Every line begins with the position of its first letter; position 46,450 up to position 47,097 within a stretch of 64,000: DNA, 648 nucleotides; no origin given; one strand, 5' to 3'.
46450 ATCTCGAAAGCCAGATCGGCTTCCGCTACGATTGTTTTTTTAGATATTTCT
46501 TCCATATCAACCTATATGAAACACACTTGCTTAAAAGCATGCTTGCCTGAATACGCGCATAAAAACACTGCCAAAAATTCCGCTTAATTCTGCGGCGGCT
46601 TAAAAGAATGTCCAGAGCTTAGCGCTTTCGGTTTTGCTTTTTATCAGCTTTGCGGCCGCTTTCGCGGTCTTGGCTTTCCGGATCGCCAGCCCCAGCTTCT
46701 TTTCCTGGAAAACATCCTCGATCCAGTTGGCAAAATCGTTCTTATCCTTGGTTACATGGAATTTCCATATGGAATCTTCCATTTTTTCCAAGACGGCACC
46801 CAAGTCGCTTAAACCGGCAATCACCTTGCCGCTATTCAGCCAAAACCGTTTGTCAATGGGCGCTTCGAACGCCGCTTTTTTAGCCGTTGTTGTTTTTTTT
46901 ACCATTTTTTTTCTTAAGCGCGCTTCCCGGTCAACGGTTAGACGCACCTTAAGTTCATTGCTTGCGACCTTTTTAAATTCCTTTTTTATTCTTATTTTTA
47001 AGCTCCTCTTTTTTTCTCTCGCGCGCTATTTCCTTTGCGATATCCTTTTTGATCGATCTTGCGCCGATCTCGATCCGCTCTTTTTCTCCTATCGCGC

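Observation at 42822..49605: Glycogen island built from eukaryote/archaeon-flavoured parts: GT3 synthase, GH57, GDE_C and a second GlgA-like GT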

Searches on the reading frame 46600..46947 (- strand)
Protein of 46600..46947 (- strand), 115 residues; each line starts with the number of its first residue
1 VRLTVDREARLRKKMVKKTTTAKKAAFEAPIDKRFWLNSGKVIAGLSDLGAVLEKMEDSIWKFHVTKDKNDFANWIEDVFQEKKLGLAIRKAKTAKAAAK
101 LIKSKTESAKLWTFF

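Call 4: search_protein_families(library=pfam, proteins=[window:46600-46947:-], max_evalue=0.01)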
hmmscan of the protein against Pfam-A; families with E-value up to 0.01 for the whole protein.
window:46600-46947:- (115 aa): 1 family
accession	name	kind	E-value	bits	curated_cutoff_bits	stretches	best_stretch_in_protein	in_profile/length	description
PF19027.5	DUF5752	-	0.0039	17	23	1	26-91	117-188/208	Family of unknown function (DUF5752)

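Call 5: search_protein_families(library=ncbifam, proteins=[window:46600-46947:-], max_evalue=0.01)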
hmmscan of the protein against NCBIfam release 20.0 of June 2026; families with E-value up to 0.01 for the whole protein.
window:46600-46947:- (115 aa): 0 families

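Call 34: find_homologous_proteins(query=A2, max_evalue=0.001)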
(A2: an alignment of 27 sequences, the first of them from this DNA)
Query A2 (27 sequences) (101 aa, profile of the alignment): 188 proteins with E <= 0.001 among 864 candidates; the best 120 are listed.
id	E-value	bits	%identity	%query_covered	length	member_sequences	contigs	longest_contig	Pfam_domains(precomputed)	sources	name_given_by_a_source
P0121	1.5e-25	106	36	87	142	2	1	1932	PF19027.6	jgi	jgi:hypothetical protein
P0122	1.6e-25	106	38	84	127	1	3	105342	-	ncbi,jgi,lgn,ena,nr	ncbi:MAG: hypothetical protein KKF46_08065 [Nanoarchaeota archaeon]|nr:hypothetical protein [Nanoarc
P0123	2.2e-25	106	41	58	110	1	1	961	PF19027.6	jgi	jgi:hypothetical protein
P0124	4.6e-25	105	35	94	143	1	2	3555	PF19027.6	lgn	-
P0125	6.4e-25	104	37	85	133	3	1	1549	PF19027.6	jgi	jgi:hypothetical protein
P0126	6.7e-25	104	38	84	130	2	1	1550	PF19027.6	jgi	jgi:hypothetical protein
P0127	7.8e-25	104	39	58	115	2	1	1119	PF19027.6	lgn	-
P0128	8.1e-25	104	33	95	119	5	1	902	PF19027.6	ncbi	-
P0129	8.5e-25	104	35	84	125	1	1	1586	PF19027.6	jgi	jgi:hypothetical protein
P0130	9.0e-25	104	38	84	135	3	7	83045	PF19027.6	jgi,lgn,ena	-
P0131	9.7e-25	104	39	84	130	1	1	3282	PF19027.6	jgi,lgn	jgi:hypothetical protein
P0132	1.0e-24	104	36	84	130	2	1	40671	PF19027.6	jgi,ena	-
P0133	1.1e-24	104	34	91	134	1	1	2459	PF19027.6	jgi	jgi:hypothetical protein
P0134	1.1e-24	104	36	84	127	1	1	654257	PF19027.6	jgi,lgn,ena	-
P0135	1.1e-24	104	35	84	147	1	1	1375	PF19027.6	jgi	jgi:hypothetical protein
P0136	1.1e-24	104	36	84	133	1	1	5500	PF19027.6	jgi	jgi:hypothetical protein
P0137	1.2e-24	104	35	84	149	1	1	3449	PF19027.6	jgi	jgi:hypothetical protein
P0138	1.2e-24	104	33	96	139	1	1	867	PF19027.6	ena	-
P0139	1.3e-24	103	38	84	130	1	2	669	PF19027.6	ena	-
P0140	1.4e-24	103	36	84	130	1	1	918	PF19027.6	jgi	jgi:hypothetical protein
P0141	1.5e-24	103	33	96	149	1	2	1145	PF19027.6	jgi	jgi:hypothetical protein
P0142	1.6e-24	103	37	97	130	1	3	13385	PF19027.6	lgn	-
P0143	1.7e-24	103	37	97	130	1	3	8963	PF19027.6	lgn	-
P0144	1.8e-24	103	37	93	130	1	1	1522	PF19027.6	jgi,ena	jgi:hypothetical protein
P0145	1.8e-24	103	41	70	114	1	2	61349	PF19027.6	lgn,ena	-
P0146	1.8e-24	103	41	58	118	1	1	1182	PF19027.6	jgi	jgi:hypothetical protein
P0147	2.0e-24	103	35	95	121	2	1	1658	PF19027.6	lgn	-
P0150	2.1e-24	103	36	84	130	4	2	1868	PF19027.6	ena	-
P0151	2.2e-24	103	41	70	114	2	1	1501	PF19027.6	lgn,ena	-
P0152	2.3e-24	103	58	82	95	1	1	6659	PF19027.6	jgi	jgi:hypothetical protein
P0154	2.4e-24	103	39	91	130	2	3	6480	PF19027.6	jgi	-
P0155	2.4e-24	103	41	58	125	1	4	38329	PF19027.6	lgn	-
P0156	2.5e-24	103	41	58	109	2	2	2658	PF19027.6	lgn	-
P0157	2.6e-24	103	41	70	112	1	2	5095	PF19027.6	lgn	-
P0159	2.8e-24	102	35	84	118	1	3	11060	PF19027.6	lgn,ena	-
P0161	3.1e-24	102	38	83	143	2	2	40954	PF19027.6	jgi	jgi:hypothetical protein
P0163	3.8e-24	102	38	63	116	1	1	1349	PF19027.6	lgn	-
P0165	4.0e-24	102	36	84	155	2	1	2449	PF19027.6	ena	-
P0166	4.0e-24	102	38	84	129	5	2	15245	PF19027.6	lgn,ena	-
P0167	4.1e-24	102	38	67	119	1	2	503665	PF19027.6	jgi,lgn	jgi:hypothetical protein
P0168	4.2e-24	102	35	83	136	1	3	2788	PF19027.6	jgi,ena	-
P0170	4.7e-24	102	38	83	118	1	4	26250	PF19027.6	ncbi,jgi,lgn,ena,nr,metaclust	ncbi:hypothetical protein AYK26_06535 [Euryarchaeota archaeon SM23-78]|nr:MAG: hypothetical protein 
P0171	4.8e-24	102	33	84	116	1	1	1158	PF19027.6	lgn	-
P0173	5.2e-24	102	31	84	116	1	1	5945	PF19027.6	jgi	jgi:hypothetical protein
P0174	5.2e-24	102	36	84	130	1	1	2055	PF19027.6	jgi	jgi:hypothetical protein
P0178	7.8e-24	101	36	84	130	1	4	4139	PF19027.6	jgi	jgi:hypothetical protein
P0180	9.0e-24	101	35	56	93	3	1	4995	PF19027.6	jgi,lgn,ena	-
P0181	9.1e-24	101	34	95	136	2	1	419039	PF19027.6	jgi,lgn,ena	-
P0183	9.5e-24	101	39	58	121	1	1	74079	PF19027.6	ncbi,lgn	ncbi:MAG: DUF5752 family protein [Candidatus Nanoarchaeia archaeon]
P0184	9.6e-24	101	38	57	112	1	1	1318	PF19027.6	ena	-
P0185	9.7e-24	101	36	84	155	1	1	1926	PF19027.6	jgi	jgi:hypothetical protein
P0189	1.3e-23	100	43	67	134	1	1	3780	PF19027.6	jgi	-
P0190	1.3e-23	100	34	84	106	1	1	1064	PF19027.6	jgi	jgi:hypothetical protein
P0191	1.6e-23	100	30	78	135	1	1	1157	PF19027.6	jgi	jgi:hypothetical protein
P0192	1.6e-23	100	36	84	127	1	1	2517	PF19027.6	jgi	jgi:hypothetical protein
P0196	1.9e-23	100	37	83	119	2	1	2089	PF19027.6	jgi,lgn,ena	-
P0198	2.0e-23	100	41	77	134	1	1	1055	PF19027.6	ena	-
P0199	2.2e-23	100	36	84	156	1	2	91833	PF19027.6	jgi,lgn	jgi:hypothetical protein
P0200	2.4e-23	99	43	68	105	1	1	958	PF19027.6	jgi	jgi:hypothetical protein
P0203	2.5e-23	99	39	79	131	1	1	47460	PF19027.6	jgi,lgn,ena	-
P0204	2.5e-23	99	38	57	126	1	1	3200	PF19027.6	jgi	jgi:hypothetical protein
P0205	2.6e-23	99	37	75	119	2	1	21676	PF19027.6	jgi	-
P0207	2.6e-23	99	36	91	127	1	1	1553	PF19027.6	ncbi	-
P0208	3.2e-23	99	29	84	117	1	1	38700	PF19027.6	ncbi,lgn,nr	ncbi:hypothetical protein JW711_05385 [Candidatus Woesearchaeota archaeon]|nr:hypothetical protein [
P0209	3.3e-23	99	31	84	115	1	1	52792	PF19027.6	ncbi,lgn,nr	ncbi:hypothetical protein JW826_02735 [Candidatus Woesearchaeota archaeon]|nr:hypothetical protein [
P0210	3.8e-23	99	30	93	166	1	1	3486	PF19027.6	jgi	jgi:hypothetical protein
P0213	5.8e-23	98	44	56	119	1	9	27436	PF19027.6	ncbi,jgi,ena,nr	ncbi:hypothetical protein COV13_03175 [Candidatus Woesearchaeota archaeon CG10_big_fil_rev_8_21_14_0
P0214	6.1e-23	98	38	71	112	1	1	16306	PF19027.6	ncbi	-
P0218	7.7e-23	98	33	84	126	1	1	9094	PF19027.6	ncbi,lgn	-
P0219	8.4e-23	98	29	84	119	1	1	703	PF19027.6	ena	-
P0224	9.4e-23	98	51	62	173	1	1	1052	PF19027.6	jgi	jgi:hypothetical protein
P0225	9.6e-23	98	39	84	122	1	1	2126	PF19027.6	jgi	jgi:hypothetical protein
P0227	1.1e-22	97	33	83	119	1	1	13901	PF19027.6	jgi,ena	-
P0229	1.2e-22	97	43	57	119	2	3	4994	PF19027.6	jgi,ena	-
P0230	1.2e-22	97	38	84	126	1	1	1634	PF19027.6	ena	-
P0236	1.8e-22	97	35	84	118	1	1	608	PF19027.6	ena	-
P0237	1.8e-22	97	33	84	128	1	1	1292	PF19027.6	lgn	-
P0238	1.8e-22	97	42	82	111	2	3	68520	PF19027.6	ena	-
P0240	2.0e-22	97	32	84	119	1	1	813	PF19027.6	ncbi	-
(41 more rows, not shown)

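Call 41: predict_structure(alignment_id=A3)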
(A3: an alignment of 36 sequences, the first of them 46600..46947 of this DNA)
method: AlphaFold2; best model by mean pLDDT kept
length: 115 residues; sequences in the alignment: 36
mean_pLDDT: 69.2   pTM: 0.53
mean pLDDT of the five models: 69.2, 67.3, 66.7, 64.1, 58.0
residues with pLDDT >= 90: 0; 70-90: 72; 50-70: 15; < 50: 28
segments of 3 or more residues with pLDDT < 50: 1-4, 6-25
pLDDT, mean of each block of 10 residues (from residue 1): 45 43 49 72 79 84 83 83 81 84 69 46
secondary structure, 60 per line:
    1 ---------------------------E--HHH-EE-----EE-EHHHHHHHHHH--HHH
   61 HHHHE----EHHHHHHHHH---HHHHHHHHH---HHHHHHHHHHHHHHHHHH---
elements in order: H46-55 H58-64 H71-79 H83-91 H95-112

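Call 43: search_protein_representatives(alignment_id=A3)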
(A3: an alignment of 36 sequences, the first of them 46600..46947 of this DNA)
Query: 36 sequences, 120 profile positions. Proteins with E-value up to 0.001 (for the whole library): 4920; up to 1e-10: 3876; up to 1e-30: 56. The best 150 are listed.
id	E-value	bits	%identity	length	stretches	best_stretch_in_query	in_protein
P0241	2.0e-49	182.7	-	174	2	23-112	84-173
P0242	6.5e-48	177.8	-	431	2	17-109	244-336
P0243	2.3e-47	176.0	-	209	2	15-114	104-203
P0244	5.1e-47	175.0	-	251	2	17-109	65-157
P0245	2.2e-46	172.9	-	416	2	23-108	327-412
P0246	3.9e-45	168.9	-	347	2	6-111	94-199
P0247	4.5e-44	165.4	-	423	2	25-108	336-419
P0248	1.2e-43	164.1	-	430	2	17-108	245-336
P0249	4.2e-42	159.1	-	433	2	12-112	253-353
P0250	6.1e-42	158.6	-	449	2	26-108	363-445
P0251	1.6e-41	157.3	-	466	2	30-104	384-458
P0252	4.8e-41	155.7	-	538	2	20-106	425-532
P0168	6.9e-41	155.2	-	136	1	5-117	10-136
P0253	7.6e-41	155.0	-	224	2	32-112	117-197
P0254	1.3e-40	154.3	-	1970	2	20-108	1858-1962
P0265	1.5e-37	144.4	-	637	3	24-114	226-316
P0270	8.9e-37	141.9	-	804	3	21-113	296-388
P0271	3.9e-36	139.8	-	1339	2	20-108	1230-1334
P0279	2.3e-34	134.1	-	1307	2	12-110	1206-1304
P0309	3.1e-29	117.6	-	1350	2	7-109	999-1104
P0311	5.2e-29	116.8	-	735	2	20-110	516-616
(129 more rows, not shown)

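Call 44: search_protein_families(library=pfam, proteins=[P0254, P0271, P0279, P0309, P0270, P0311, P0265, P0252, P0242, P0245], max_evalue=0.001)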
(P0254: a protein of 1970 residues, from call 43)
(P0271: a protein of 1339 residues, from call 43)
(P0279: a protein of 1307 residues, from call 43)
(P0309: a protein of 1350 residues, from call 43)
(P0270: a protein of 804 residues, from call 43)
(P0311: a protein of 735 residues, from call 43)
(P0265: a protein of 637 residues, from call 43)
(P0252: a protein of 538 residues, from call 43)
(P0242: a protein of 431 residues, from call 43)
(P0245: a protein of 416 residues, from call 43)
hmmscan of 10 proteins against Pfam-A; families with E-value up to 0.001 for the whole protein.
P0254 (1970 aa): 10 families
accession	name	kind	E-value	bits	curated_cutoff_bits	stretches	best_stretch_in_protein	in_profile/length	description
PF13620.12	CarboxypepD_reg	-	6.2e-66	219.2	32.3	9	358-430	2-81/82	Carboxypeptidase regulatory-like domain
PF13715.12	CarbopepD_reg_2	-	4.7e-49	164.8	32.2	6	358-431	1-77/88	CarboxypepD_reg-like domain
PF15976.11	CooC_C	-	2.6e-09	37.5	29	0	785-823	25-63/93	CS1-pili formation C-terminal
PF01935.23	DUF87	-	4e-08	34.1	23.2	1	1338-1435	3-82/220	Helicase HerA, central domain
PF05872.18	HerA_C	-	1.2e-07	31.2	22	1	1349-1402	14-67/502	Helicase HerA-like C-terminal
PF08308.17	PEGA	-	1.2e-06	28.7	20.8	0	899-934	32-67/71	PEGA domain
PF16371.11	MetallophosN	-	2.9e-06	27.8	35.6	0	450-499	5-55/77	N terminal of Calcineurin-like phosphoesterase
PF19027.5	DUF5752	-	0.0001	22.2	23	0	1769-1799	53-83/208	Family of unknown function (DUF5752)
PF10412.15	TrwB_AAD_bind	-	0.00056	19.3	20.5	0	1356-1395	15-54/387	Type IV secretion-system coupling protein DNA-binding domain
PF12985.13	DUF3869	-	0.00065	20.3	24.5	0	525-577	7-60/85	Domain of unknown function (DUF3869)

P0271 (1339 aa): 2 families
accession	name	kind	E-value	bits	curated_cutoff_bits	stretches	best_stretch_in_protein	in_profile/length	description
PF01935.23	DUF87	-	1.1e-07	32.6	23.2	1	629-715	1-69/220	Helicase HerA, central domain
PF13620.12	CarboxypepD_reg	-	3.1e-07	31.1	32.3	1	244-316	2-82/82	Carboxypeptidase regulatory-like domain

P0279 (1307 aa): 6 families
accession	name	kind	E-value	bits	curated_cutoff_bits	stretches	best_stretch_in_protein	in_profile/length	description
PF01935.23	DUF87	-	1.7e-10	41.9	23.2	1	635-718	4-69/220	Helicase HerA, central domain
PF13715.12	CarbopepD_reg_2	-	1e-06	29.1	32.2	1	243-321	1-82/88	CarboxypepD_reg-like domain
PF13620.12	CarboxypepD_reg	-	1.3e-05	25.9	32.3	1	242-315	1-81/82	Carboxypeptidase regulatory-like domain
PF05872.18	HerA_C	-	0.00011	21.5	22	1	640-704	9-73/502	Helicase HerA-like C-terminal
PF01580.24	FtsK_SpoIIIE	-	0.00021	21.2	24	0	636-687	24-78/221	FtsK/SpoIIIE family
PF00270.35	DEAD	-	0.00023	21.4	26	1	654-798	16-135/167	DEAD/DEAH box helicase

P0309 (1350 aa): 5 families
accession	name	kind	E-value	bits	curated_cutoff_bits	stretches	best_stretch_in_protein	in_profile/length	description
PF01935.23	DUF87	-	6e-11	43.3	23.2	1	631-694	1-67/220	Helicase HerA, central domain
PF19027.5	DUF5752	-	1.4e-05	25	23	0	1285-1335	17-78/208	Family of unknown function (DUF5752)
PF13620.12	CarboxypepD_reg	-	1.5e-05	25.7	32.3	1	246-318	2-82/82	Carboxypeptidase regulatory-like domain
PF12846.13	AAA_10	-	0.00014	21.5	27.5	1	652-698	22-68/362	AAA-like domain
PF01580.24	FtsK_SpoIIIE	-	0.00025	21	24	1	630-687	19-79/221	FtsK/SpoIIIE family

P0270 (804 aa): 7 families
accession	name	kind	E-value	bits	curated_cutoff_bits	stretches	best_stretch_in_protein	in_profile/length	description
PF06745.19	ATPase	-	1.9e-45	155.4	26.6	1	567-800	3-230/231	KaiC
PF19027.5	DUF5752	-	5.1e-11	42.7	23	1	346-374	53-81/208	Family of unknown function (DUF5752)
PF13481.12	AAA_25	-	1.3e-06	28.7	27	1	576-731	26-187/195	AAA domain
PF07088.17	GvpD_P-loop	-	4.4e-06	27.1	24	1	582-756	9-172/189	GvpD gas vesicle protein, P-loop domain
PF03796.21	DnaB_C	-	2.2e-05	24.4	27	1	567-630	4-67/255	DnaB-like helicase C terminal domain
PF13245.12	AAA_19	-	0.00074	20.1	25.1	0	584-619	12-49/134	AAA domain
PF06068.19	TIP49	-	0.00095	18.9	23.8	0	545-623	16-87/347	TIP49 P-loop domain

P0311 (735 aa): 1 family
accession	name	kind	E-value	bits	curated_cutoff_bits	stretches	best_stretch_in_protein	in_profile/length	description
PF19027.5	DUF5752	-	1.5e-05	24.9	23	0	146-203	41-110/208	Family of unknown function (DUF5752)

P0265 (637 aa): 7 families
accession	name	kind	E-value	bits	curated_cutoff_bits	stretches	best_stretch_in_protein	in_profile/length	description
PF06745.19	ATPase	-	6e-48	163.7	26.6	1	399-633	2-230/231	KaiC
PF19027.5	DUF5752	-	1.3e-12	48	23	2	33-166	57-204/208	Family of unknown function (DUF5752)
PF13481.12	AAA_25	-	3.7e-08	33.7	27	1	406-564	23-187/195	AAA domain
PF07088.17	GvpD_P-loop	-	1.6e-06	28.6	24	1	417-589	11-172/189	GvpD gas vesicle protein, P-loop domain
PF03796.21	DnaB_C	-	1.6e-05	24.9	27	1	398-463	2-67/255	DnaB-like helicase C terminal domain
PF00437.27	T2SSE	-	0.00039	19.6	24.9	1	418-475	144-199/370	Type II/IV secretion system protein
PF13245.12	AAA_19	-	0.00043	20.9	25.1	0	417-456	12-53/134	AAA domain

P0252 (538 aa): 1 family
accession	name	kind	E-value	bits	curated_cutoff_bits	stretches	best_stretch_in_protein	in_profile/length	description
PF19027.5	DUF5752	-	7.9e-10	38.9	23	1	494-527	50-83/208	Family of unknown function (DUF5752)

P0242 (431 aa): 1 family
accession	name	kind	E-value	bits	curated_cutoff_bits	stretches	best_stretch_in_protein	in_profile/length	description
PF19027.5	DUF5752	-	5.4e-09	36.1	23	1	272-417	16-189/208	Family of unknown function (DUF5752)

P0245 (416 aa): 1 family
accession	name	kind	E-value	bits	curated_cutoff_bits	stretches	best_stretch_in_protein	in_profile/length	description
PF19027.5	DUF5752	-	3.6e-07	30.2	23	1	257-402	14-189/208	Family of unknown function (DUF5752)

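Call 46: fold_search(model_id=the predicted structure, library=pdb)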
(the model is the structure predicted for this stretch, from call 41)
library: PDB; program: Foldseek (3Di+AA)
matches with E <= 10: 41; with E <= 0.001: 0
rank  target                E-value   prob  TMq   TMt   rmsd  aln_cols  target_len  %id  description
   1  4cso_A                5.7e-01  0.84  0.47  0.26   9.7       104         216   12  The structure of OrfY from Thermoproteus tenax (released 2014-03-19)
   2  4cso_B                7.2e-01  0.54  0.40  0.23   9.9        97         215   14  The structure of OrfY from Thermoproteus tenax (released 2014-03-19)
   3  6dg6_A                3.4e+00  0.10  0.25  0.29  11.2        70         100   11  Structure of a de novo designed Interleukin-2/Interleukin-15 mimetic (released 2019-01-16)
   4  8rq1                  3.6e+00  0.04  0.24  0.12  14.3        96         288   12  Crystal structure of CRBN-midi (released 2024-09-25)
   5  6dg6_D                5.5e+00  0.06  0.27  0.31   9.0        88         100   14  Structure of a de novo designed Interleukin-2/Interleukin-15 mimetic (released 2019-01-16)
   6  4c0q_A                5.8e+00  0.09  0.31  0.06   5.3        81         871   11  Transportin 3 in complex with Ran(Q69L)GTP (released 2014-01-22)
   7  6dg6_C                5.8e+00  0.07  0.25  0.29  11.5        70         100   14  Structure of a de novo designed Interleukin-2/Interleukin-15 mimetic (released 2019-01-16)
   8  8p0j_H                6.2e+00  0.04  0.20  0.08   6.4        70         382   16  Cryo EM map and model of the vaccinia RNA polymerase intermediate pre-initiation open promoter complex (released 2024-05-22)
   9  6dg6_F                6.6e+00  0.06  0.25  0.29  10.8        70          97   13  Structure of a de novo designed Interleukin-2/Interleukin-15 mimetic (released 2019-01-16)
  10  6wvj_D                6.6e+00  0.02  0.16  0.03   9.0        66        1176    9  Cryo-EM structure of Bacillus subtilis RNA Polymerase elongation complex (released 2020-11-18)
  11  4c0q_B                7.0e+00  0.09  0.31  0.07   5.2        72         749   12  Transportin 3 in complex with Ran(Q69L)GTP (released 2014-01-22)
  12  6k3b_B                7.0e+00  0.03  0.21  0.23   9.5        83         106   18  Crystal structure of Lpg2147-Lpg2149 complex (released 2020-04-01)
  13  9n73_LK               7.0e+00  0.03  0.20  0.18  11.2        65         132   25  SSU processome maturation and disassembly, State G (released 2025-10-29)
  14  1m7s_B                7.0e+00  0.02  0.20  0.07   7.4        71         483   14  Crystal Structure Analysis of Catalase CatF of Pseudomonas syringae (released 2002-08-28)
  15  1lxy_A                7.4e+00  0.03  0.22  0.09   6.8        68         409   16  Crystal Structure of Arginine Deiminase covalently linked with L-citrulline (released 2004-01-20)
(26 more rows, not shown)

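Call 47: search_solved_structures(query=A3, max_evalue=1, show_alignments=2)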
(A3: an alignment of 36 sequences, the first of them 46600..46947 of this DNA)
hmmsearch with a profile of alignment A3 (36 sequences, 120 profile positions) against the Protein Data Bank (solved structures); distinct sequences matched with E-value up to 1: 5.
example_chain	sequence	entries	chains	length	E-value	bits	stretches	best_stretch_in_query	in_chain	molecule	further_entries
4cso_A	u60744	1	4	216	0.00057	23.1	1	50-99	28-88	ORFY PROTEIN, TRANSCRIPTION FACTOR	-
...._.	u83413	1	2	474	0.089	16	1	41-70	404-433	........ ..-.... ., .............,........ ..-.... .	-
5il9_A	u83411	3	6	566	0.14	15.4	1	41-70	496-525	Protease Do-like 9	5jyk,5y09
5lq5_A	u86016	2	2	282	0.31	14.2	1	21-70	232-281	Putative phosphonate binding protein for ABC transporter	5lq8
4ccy_A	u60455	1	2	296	0.91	12.7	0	73-91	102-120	CARBOXYLESTERASE YBFK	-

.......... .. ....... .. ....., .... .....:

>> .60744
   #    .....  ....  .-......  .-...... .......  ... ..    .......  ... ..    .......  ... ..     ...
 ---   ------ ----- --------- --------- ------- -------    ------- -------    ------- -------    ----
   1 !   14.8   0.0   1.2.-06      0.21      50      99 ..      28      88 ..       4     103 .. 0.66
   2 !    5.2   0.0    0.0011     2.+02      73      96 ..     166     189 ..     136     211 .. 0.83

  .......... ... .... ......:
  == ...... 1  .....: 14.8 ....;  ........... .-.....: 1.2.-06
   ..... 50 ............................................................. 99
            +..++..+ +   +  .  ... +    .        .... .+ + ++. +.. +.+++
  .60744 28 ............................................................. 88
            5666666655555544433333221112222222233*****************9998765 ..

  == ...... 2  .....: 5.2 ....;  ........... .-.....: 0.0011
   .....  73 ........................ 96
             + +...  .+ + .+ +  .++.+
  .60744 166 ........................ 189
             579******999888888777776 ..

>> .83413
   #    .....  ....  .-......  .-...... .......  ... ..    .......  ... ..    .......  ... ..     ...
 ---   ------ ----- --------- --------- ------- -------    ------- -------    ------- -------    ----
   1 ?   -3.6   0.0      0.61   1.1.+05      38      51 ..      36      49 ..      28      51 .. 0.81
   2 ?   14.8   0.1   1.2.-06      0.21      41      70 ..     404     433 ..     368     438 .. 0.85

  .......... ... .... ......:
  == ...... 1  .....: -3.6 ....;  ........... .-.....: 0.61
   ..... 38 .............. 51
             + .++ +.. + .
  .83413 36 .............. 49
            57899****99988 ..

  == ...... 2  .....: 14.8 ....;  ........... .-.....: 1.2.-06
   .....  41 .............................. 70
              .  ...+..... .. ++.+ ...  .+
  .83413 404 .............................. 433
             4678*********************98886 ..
